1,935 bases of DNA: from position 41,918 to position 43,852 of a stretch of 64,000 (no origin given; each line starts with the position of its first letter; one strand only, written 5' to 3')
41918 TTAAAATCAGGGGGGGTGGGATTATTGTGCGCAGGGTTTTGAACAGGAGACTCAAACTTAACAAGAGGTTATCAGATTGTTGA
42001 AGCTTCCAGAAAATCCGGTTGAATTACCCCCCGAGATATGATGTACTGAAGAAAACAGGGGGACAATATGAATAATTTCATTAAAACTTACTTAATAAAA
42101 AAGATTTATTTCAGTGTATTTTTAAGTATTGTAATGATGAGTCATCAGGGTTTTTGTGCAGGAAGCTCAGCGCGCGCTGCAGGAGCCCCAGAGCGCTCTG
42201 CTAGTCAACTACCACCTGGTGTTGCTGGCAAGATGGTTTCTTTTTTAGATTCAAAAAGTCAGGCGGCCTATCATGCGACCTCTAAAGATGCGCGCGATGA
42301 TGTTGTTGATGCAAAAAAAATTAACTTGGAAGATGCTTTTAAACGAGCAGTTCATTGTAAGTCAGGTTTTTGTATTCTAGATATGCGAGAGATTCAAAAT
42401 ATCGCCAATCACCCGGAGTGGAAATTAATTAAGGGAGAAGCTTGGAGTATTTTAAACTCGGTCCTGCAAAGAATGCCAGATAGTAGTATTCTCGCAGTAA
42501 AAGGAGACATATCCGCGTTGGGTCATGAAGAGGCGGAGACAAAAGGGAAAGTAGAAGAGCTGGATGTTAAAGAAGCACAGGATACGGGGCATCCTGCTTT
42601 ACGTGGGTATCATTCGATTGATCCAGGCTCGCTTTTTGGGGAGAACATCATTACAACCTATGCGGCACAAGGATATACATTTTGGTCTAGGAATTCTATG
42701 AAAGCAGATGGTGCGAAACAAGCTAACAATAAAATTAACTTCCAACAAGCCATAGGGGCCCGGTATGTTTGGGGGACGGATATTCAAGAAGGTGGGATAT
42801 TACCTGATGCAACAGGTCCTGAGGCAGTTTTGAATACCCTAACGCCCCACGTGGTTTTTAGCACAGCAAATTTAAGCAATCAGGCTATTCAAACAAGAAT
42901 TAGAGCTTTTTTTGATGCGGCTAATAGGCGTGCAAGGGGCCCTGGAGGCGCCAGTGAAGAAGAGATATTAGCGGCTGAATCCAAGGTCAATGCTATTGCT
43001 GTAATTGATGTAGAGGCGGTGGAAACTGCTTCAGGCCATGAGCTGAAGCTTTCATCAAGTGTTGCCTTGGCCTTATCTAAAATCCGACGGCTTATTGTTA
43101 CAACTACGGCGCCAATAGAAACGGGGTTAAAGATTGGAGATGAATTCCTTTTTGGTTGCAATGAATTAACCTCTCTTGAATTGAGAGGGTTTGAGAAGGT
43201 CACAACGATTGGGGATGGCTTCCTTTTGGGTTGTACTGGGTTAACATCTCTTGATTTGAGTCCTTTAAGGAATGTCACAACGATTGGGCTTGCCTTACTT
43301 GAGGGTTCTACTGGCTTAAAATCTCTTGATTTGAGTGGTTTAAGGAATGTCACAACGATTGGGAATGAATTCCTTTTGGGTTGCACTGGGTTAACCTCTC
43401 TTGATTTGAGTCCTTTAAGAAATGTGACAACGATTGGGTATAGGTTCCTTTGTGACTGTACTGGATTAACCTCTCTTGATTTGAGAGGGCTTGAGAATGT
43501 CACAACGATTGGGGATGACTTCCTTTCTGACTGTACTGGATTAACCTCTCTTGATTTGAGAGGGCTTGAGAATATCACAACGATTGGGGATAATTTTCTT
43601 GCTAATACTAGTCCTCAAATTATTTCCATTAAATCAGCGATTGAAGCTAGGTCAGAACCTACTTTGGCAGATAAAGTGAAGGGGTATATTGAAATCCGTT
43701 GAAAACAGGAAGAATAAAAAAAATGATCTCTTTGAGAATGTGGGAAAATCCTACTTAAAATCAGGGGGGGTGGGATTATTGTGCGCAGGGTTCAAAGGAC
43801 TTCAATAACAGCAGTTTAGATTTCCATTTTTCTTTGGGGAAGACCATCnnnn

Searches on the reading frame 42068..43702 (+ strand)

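Call 79: search_protein_families(library=pfam, proteins=[window:42068-43702:+], max_evalue=0.00001)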
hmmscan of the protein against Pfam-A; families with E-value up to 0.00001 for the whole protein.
window:42068-43702:+ (544 aa): 3 families
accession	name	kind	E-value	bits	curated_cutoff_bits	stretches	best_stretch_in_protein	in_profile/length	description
PF13306.12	LRR_5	-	2.7e-21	76.2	27.7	2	417-525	13-112/127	BspA type Leucine rich repeat region (6 copies)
PF13855.12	LRR_8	-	6.4e-09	35.9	27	0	416-474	2-58/61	Leucine rich repeat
PF12799.13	LRR_4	-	7.6e-07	29.6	27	0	466-506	2-39/44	Leucine Rich repeats (2 copies)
